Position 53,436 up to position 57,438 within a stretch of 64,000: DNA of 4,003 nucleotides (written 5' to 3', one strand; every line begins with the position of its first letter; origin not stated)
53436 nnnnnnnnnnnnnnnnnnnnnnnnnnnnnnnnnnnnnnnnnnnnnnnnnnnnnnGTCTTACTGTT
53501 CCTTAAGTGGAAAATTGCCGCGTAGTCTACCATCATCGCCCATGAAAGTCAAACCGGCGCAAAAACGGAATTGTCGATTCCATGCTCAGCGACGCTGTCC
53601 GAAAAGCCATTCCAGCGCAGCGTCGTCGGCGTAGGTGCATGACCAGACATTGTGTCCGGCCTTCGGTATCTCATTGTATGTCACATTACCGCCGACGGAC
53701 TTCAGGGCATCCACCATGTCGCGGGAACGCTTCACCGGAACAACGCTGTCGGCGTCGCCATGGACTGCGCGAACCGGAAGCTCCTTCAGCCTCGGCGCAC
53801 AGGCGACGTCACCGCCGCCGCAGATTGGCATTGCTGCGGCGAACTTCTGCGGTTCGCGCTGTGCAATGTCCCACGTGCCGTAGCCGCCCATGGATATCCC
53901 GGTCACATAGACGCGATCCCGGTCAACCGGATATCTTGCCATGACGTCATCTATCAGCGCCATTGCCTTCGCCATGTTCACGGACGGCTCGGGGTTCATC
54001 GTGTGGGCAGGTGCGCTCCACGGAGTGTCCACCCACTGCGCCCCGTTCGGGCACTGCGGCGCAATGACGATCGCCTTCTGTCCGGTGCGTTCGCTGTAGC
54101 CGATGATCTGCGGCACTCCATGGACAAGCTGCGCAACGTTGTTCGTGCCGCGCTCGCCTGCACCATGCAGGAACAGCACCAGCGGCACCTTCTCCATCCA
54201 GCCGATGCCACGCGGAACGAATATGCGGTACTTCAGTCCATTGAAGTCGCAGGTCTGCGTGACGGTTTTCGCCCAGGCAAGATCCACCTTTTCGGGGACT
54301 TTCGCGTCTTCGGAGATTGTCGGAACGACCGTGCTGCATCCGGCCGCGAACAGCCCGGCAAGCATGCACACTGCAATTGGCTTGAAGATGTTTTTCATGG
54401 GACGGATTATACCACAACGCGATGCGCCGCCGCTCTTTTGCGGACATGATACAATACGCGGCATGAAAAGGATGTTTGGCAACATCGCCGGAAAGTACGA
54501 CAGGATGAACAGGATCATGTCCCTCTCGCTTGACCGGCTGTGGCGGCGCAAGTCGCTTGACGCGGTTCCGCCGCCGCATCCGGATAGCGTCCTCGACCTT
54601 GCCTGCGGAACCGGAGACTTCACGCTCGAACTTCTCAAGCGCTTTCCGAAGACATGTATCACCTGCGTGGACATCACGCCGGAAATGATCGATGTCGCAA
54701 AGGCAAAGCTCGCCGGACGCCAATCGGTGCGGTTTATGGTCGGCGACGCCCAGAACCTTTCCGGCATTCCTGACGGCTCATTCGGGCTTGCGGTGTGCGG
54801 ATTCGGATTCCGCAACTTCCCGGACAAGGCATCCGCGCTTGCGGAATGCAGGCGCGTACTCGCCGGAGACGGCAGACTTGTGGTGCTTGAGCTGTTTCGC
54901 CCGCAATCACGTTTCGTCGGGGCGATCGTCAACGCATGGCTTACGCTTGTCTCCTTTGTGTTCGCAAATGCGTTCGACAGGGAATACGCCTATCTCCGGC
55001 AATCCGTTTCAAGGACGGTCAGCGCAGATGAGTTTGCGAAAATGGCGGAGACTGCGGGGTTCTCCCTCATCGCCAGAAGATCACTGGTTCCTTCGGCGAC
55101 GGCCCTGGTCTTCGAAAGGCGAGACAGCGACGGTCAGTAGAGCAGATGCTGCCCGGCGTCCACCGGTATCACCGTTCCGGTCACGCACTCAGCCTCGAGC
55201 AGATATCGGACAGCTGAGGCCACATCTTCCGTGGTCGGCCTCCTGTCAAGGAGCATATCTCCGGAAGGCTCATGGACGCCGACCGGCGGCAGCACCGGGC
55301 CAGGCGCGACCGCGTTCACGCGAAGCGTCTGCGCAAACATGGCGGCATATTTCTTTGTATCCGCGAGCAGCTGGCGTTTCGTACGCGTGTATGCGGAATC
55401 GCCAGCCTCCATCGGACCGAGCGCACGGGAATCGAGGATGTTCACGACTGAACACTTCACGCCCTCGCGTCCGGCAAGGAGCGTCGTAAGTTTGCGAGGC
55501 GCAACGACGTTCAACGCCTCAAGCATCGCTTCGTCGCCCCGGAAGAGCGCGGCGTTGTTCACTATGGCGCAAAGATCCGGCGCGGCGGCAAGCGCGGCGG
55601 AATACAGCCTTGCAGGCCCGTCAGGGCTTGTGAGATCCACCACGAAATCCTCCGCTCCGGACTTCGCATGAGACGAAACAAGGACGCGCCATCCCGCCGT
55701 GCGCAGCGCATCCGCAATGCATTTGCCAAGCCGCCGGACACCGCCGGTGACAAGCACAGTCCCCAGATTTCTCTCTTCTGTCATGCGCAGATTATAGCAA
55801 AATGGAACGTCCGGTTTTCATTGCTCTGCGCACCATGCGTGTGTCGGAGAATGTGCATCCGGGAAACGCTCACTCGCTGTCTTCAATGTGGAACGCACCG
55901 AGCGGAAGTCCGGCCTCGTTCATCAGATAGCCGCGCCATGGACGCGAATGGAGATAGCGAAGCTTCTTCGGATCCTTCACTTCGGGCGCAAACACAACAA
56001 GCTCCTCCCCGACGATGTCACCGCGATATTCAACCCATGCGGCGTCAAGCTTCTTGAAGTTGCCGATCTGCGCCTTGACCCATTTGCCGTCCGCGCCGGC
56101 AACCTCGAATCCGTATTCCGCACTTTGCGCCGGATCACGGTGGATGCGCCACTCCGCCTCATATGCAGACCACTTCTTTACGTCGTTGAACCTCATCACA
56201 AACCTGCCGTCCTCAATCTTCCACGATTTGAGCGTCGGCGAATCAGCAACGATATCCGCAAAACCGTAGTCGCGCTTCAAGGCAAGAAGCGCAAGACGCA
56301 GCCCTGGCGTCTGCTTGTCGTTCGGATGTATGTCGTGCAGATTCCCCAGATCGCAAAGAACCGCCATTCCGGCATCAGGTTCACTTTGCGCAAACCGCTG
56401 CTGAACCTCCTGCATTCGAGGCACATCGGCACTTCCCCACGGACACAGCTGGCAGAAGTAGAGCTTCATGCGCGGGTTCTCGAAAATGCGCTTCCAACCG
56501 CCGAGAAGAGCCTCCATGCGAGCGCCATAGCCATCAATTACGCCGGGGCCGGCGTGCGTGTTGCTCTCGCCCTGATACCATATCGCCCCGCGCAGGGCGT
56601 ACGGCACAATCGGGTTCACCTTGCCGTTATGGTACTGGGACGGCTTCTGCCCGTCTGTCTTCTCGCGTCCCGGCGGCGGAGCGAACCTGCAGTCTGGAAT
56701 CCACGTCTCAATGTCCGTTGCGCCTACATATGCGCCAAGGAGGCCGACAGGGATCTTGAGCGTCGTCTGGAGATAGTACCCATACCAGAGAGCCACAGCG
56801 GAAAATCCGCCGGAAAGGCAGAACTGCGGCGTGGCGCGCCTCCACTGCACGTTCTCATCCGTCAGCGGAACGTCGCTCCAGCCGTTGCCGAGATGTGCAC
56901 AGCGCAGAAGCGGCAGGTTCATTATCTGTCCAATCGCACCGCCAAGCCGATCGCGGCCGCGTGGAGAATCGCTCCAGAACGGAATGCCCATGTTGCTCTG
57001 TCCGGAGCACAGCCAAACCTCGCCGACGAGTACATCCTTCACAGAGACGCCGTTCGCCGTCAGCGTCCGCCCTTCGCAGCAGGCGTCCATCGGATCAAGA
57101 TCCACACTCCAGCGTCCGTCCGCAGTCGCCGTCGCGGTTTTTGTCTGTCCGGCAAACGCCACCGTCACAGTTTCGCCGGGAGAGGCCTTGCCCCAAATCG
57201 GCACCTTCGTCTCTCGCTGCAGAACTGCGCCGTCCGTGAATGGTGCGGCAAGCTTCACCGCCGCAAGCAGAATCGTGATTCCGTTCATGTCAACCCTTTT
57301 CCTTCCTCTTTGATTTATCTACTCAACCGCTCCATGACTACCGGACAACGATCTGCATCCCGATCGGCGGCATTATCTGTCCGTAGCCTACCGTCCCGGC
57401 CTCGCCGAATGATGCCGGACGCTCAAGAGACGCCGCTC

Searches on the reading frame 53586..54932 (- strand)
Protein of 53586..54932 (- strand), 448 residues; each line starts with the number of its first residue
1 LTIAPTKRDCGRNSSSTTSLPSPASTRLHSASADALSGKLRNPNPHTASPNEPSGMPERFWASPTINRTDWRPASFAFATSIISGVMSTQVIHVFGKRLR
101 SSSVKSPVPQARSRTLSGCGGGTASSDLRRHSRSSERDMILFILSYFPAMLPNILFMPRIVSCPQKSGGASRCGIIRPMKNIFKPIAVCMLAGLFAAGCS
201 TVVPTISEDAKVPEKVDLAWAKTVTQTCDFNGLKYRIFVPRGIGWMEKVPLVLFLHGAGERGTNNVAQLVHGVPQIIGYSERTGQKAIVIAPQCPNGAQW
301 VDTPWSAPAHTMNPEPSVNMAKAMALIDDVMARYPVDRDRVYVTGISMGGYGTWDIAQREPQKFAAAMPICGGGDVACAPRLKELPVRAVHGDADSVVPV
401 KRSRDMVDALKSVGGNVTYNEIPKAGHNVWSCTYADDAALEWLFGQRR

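Call 81: search_protein_families(library=pfam, proteins=[window:53586-54932:-], max_evalue=0.001)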
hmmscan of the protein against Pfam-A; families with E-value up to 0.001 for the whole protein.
window:53586-54932:- (448 aa): 7 families
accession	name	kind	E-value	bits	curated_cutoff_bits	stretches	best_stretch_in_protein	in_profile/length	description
PF00326.27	Peptidase_S9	-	1.6e-11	44.5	22.6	1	323-375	48-100/213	Prolyl oligopeptidase family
PF02230.22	Abhydrolase_2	-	1.4e-08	35.3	23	1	250-431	15-203/217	Phospholipase/Carboxylesterase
PF12146.15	Hydrolase_4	-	3.3e-07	30.3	27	0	384-429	191-234/239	Serine aminopeptidase, S33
PF10503.15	Esterase_PHB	-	1.3e-05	25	23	1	233-367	1-125/219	Esterase PHB depolymerase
PF00756.26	Esterase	-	9e-05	22.8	22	1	238-368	13-144/251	Putative esterase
PF01738.24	DLH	-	0.00026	21.1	21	1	325-427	83-186/217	Dienelactone hydrolase family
PF12740.14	PETase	-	0.00098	19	28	0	334-403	120-187/263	PET hydrolase-like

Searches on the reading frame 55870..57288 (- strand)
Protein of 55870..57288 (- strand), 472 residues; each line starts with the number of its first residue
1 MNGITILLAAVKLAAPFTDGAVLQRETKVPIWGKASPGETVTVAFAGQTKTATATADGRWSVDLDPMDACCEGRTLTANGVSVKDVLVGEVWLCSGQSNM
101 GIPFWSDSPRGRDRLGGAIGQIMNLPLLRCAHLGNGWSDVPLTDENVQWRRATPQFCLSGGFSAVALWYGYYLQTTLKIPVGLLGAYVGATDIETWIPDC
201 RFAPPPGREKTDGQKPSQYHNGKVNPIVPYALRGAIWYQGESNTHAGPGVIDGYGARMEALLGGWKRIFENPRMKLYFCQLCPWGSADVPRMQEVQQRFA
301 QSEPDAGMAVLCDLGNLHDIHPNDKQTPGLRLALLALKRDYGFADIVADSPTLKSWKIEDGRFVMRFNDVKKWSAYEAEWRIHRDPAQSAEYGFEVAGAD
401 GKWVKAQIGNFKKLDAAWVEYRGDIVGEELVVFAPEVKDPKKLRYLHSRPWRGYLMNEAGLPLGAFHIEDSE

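Call 37: search_protein_families(library=pfam, proteins=[window:55870-57288:-], max_evalue=0.0001)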
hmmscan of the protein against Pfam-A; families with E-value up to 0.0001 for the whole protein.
window:55870-57288:- (472 aa): 1 family
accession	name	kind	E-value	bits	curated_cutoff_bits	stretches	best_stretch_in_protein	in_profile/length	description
PF03629.24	SASA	-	4.4e-09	36.7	24.8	1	173-298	75-185/226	Carbohydrate esterase, sialic acid-specific acetylesterase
